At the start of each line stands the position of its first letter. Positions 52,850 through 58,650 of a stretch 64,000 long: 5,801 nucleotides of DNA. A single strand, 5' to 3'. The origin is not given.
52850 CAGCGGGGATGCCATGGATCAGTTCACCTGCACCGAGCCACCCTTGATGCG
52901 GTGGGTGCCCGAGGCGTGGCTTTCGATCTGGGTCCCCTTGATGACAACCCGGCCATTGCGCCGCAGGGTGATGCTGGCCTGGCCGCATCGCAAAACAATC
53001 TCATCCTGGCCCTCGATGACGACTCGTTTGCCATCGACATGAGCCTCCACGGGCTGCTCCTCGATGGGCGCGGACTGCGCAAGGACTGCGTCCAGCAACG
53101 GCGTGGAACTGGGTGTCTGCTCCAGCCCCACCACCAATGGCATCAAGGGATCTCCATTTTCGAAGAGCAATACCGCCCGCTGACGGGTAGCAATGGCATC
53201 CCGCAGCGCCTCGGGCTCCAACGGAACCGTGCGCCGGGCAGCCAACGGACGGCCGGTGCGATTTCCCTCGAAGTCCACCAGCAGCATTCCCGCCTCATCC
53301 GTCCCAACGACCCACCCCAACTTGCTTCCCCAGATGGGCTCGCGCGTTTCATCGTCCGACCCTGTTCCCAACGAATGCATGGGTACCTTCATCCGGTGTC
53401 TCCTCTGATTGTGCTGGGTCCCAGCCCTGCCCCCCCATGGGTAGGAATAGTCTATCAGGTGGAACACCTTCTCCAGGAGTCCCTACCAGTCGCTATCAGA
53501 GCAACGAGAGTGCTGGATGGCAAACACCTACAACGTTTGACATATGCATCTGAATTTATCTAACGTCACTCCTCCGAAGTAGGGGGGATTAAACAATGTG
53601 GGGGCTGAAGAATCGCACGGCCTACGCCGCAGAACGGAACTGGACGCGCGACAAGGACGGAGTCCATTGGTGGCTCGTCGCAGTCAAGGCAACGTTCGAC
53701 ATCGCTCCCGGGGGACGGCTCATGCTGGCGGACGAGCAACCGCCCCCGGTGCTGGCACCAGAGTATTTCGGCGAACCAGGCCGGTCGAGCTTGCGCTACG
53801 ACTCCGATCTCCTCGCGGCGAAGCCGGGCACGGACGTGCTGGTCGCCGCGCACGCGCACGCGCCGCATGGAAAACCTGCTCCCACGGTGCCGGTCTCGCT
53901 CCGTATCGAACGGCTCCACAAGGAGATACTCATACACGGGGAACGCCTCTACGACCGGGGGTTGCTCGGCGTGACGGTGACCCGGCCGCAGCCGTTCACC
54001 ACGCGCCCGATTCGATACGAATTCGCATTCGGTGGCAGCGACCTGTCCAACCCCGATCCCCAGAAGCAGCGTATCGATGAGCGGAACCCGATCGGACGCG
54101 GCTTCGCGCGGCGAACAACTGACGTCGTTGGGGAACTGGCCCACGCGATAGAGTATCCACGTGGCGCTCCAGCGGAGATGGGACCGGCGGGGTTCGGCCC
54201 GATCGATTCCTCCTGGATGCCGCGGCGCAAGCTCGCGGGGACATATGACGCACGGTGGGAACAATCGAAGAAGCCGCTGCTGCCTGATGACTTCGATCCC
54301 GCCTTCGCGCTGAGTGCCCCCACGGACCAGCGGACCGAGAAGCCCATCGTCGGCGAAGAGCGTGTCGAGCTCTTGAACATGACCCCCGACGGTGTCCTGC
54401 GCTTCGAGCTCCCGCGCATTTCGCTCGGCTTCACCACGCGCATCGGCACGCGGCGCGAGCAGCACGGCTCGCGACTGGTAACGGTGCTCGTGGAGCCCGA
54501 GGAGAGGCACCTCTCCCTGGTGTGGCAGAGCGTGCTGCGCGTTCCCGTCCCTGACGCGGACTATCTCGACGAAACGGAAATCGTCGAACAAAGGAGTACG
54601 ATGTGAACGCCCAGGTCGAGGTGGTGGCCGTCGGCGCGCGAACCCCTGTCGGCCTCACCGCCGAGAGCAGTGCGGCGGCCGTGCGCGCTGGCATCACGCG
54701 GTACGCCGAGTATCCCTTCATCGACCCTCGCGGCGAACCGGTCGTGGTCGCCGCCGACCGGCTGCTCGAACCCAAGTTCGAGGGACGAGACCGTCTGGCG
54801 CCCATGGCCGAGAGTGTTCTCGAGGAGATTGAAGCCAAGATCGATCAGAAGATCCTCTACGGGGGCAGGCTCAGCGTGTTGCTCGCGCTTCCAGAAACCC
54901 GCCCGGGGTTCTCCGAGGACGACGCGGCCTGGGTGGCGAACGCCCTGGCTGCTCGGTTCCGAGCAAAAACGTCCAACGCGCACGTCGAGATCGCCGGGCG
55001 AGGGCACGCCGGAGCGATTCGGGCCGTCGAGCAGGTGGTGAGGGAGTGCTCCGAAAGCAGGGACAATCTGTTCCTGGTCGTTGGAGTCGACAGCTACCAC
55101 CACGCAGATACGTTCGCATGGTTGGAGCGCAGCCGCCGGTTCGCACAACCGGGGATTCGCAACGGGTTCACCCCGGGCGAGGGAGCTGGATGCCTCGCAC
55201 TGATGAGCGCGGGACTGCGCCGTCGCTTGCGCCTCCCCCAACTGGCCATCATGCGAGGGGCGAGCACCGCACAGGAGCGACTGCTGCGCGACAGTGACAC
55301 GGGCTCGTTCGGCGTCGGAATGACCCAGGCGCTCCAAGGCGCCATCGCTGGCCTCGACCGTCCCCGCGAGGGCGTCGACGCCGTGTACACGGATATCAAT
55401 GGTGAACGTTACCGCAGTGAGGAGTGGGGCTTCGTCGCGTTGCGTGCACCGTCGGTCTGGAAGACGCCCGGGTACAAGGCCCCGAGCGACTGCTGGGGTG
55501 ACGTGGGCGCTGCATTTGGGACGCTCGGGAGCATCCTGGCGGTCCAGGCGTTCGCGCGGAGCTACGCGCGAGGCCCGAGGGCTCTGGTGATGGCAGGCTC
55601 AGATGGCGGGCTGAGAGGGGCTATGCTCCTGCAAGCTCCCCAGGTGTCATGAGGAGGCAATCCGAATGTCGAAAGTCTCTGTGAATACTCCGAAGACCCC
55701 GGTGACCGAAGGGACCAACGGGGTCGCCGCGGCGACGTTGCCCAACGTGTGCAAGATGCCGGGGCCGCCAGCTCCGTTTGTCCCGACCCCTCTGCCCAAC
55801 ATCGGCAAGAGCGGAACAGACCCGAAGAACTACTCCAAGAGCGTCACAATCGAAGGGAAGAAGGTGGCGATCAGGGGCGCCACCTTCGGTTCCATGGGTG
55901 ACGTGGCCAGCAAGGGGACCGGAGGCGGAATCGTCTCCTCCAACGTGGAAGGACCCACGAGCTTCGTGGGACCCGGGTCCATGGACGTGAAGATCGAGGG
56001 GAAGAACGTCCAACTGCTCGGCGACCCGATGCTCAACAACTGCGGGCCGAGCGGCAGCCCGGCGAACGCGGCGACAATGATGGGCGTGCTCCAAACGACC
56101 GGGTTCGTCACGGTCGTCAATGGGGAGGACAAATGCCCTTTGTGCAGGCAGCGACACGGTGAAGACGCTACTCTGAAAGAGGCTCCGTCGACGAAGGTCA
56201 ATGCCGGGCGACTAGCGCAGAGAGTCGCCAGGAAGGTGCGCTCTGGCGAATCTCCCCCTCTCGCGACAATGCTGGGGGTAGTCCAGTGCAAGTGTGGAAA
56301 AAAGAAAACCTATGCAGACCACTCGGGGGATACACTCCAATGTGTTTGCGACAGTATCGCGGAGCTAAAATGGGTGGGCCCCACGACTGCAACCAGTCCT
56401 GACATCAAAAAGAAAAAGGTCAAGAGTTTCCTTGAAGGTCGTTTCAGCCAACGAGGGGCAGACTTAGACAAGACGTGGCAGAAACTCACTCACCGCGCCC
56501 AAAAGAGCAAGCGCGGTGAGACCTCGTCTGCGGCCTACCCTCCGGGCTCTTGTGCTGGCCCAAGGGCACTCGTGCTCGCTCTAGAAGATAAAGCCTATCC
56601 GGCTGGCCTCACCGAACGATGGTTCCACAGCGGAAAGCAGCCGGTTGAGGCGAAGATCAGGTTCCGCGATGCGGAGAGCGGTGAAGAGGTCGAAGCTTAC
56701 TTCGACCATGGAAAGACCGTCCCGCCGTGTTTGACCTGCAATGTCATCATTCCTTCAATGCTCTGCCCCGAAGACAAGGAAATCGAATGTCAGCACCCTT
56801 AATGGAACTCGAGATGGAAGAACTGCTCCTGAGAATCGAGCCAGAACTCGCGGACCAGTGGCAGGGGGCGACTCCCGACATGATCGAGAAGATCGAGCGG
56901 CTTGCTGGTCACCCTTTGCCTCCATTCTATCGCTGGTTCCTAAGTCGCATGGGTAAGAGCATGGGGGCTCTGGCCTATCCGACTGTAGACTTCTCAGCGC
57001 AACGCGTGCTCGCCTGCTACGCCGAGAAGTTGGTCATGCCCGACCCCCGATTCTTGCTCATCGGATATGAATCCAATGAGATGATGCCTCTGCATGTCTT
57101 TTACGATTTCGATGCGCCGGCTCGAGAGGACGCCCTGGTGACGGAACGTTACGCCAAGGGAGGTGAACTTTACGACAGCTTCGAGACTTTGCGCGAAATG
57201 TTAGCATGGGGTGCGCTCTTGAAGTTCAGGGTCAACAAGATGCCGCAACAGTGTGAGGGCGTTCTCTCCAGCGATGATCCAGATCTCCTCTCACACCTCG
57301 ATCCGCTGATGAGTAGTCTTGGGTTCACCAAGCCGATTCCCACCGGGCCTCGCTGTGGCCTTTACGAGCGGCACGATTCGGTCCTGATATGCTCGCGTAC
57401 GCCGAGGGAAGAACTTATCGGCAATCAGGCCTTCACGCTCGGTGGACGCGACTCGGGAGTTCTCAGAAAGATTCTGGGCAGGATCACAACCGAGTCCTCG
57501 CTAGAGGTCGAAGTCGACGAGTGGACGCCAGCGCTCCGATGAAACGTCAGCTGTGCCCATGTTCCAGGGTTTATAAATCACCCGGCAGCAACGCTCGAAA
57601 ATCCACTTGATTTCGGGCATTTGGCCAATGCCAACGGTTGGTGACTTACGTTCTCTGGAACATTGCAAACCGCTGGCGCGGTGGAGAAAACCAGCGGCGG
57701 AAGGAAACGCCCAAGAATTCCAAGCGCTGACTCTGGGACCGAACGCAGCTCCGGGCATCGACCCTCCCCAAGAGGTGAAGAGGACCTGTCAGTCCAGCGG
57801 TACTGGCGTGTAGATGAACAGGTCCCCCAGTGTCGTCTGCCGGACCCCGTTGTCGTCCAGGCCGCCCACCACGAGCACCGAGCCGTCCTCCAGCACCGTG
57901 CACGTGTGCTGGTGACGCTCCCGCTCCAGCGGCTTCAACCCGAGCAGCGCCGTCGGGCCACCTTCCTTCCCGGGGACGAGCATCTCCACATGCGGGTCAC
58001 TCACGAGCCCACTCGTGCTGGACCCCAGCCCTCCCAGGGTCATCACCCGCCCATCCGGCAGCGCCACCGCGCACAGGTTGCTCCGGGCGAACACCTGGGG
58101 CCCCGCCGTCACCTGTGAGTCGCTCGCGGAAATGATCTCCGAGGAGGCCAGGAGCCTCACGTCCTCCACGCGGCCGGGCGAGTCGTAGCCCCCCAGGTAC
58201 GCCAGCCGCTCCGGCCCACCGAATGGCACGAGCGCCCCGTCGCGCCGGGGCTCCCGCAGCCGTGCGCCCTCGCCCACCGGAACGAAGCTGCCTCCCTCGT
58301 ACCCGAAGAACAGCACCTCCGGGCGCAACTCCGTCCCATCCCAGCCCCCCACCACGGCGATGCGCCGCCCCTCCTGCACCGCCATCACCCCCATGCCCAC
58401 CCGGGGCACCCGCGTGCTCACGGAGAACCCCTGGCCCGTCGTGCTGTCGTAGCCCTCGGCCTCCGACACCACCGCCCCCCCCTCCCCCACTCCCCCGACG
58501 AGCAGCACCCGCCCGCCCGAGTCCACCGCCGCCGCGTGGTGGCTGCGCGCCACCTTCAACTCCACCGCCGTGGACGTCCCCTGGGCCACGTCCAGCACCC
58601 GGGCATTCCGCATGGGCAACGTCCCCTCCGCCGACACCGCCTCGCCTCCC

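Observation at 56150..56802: Unclassified Cys-rich C-terminal toxin domain with depressed GC content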

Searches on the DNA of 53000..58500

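Call 89: search_rna_families(source=window, start=53000, end=58500, threshold=gathering)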
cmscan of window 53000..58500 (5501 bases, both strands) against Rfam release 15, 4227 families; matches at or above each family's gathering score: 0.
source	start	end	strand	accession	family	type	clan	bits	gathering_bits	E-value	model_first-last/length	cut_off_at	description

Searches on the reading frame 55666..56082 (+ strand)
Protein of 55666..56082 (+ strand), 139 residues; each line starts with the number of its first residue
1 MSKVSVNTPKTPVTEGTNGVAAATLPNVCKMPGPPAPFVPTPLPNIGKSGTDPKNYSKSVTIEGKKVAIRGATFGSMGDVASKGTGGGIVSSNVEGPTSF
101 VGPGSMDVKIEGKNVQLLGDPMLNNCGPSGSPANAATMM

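Call 84: find_homologous_proteins(query=window:55666-56082:+, max_evalue=1e-20)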
Query window:55666-56082:+ (139 aa): 428 proteins with E <= 1e-20 among 524 candidates; the best 120 are listed.
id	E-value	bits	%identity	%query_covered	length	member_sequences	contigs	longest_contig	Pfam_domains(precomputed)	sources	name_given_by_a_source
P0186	8.8e-79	280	96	100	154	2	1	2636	PF13665.12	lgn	-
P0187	2.3e-74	266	92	100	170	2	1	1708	PF13665.12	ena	-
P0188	3.0e-71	256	88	98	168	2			PF13665.12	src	-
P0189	5.0e-69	249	84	100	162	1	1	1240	PF13665.12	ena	-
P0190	1.6e-68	247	87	98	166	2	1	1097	PF13665.12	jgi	jgi:hypothetical protein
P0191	1.2e-66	241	83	100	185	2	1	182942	PF13665.12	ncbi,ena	-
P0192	9.8e-66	238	81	99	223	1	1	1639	PF13665.12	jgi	jgi:uncharacterized Zn-binding protein involved in type VI secretion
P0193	1.0e-65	238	81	100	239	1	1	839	PF13665.12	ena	-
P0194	1.1e-65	238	81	99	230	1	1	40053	PF13665.12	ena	-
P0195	9.5e-65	235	80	100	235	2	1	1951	PF13665.12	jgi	jgi:uncharacterized Zn-binding protein involved in type VI secretion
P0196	1.1e-64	235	82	98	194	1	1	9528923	PF13665.12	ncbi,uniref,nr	ncbi:DUF4150 domain-containing protein [Pseudenhygromyxa sp. WMMC2535]|uniref:PAAR-like domain-conta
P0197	1.8e-64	234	78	99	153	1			PF13665.12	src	-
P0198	3.7e-64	233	78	100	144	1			PF13665.12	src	-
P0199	1.4e-63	231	78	99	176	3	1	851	PF13665.12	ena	-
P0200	1.9e-63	231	76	100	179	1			PF13665.12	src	-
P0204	1.2e-62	228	77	100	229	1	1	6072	PF13665.12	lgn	-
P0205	1.9e-62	227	77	100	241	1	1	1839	PF15523.11,PF13665.12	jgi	jgi:uncharacterized Zn-binding protein involved in type VI secretion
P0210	6.6e-62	226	76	100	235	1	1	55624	PF13665.12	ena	-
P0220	4.4e-61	223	76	99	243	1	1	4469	PF15523.11,PF13665.12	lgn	-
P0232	3.6e-59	217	74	98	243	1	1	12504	PF13665.12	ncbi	-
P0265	2.1e-55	204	73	98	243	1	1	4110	PF13665.12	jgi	-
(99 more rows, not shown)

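Call 85: search_protein_families(library=pfam, proteins=[P0205, P0220, P0192, P0193, P0204, P0210, P0232, P0265, P0196, P0191], max_evalue=0.01)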
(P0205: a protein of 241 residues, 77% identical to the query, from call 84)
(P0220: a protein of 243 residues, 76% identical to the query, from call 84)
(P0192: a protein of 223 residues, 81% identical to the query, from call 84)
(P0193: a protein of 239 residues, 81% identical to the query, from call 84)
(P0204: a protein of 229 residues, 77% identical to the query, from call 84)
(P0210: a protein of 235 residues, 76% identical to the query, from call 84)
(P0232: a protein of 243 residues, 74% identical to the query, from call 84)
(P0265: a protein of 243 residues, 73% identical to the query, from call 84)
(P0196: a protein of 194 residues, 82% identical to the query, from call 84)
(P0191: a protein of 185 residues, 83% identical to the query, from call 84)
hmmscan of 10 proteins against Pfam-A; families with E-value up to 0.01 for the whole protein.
P0205 (241 aa): 2 families
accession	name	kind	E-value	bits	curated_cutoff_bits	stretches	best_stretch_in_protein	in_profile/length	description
PF13665.11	Tox-PAAR-like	-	1.4e-17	64.2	31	1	23-128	4-105/108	Toxin PAAR-like domain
PF15523.11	Ntox16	-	2.3e-12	47.4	25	1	156-238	2-84/85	Novel toxin 16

P0220 (243 aa): 2 families
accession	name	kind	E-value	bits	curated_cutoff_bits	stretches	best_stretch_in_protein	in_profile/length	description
PF13665.11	Tox-PAAR-like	-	3e-19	69.6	31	1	22-126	3-103/108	Toxin PAAR-like domain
PF15523.11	Ntox16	-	1.2e-08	35.5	25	1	157-239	2-84/85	Novel toxin 16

P0192 (223 aa): 1 family
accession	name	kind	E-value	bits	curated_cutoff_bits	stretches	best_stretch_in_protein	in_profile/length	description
PF13665.11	Tox-PAAR-like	-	9e-16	58.4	31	1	22-126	3-103/108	Toxin PAAR-like domain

P0193 (239 aa): 1 family
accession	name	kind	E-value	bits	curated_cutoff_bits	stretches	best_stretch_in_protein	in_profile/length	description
PF13665.11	Tox-PAAR-like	-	2.9e-17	63.2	31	1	22-126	3-103/108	Toxin PAAR-like domain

P0204 (229 aa): 1 family
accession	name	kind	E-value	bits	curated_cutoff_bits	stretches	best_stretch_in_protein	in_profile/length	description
PF13665.11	Tox-PAAR-like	-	1.3e-17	64.3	31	1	23-126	4-103/108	Toxin PAAR-like domain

P0210 (235 aa): 1 family
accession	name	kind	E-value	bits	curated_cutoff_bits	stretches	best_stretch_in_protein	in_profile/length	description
PF13665.11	Tox-PAAR-like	-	4.8e-14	52.8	31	1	23-126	4-103/108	Toxin PAAR-like domain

P0232 (243 aa): 1 family
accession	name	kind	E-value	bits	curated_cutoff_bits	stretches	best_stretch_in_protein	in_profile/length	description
PF13665.11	Tox-PAAR-like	-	3.9e-18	66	31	1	21-125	3-103/108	Toxin PAAR-like domain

P0265 (243 aa): 2 families
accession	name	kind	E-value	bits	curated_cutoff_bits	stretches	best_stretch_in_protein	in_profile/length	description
PF13665.11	Tox-PAAR-like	-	4.3e-19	69.1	31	1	21-125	3-103/108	Toxin PAAR-like domain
PF05488.18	PAAR_motif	-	0.0073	17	27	0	57-123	16-64/70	PAAR motif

P0196 (194 aa): 1 family
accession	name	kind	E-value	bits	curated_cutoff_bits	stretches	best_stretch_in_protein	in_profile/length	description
PF13665.11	Tox-PAAR-like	-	1.2e-17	64.4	31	1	21-125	3-103/108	Toxin PAAR-like domain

P0191 (185 aa): 1 family
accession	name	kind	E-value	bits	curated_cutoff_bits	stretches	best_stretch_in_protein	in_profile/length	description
PF13665.11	Tox-PAAR-like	-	7.4e-18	65.1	31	1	22-126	3-103/108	Toxin PAAR-like domain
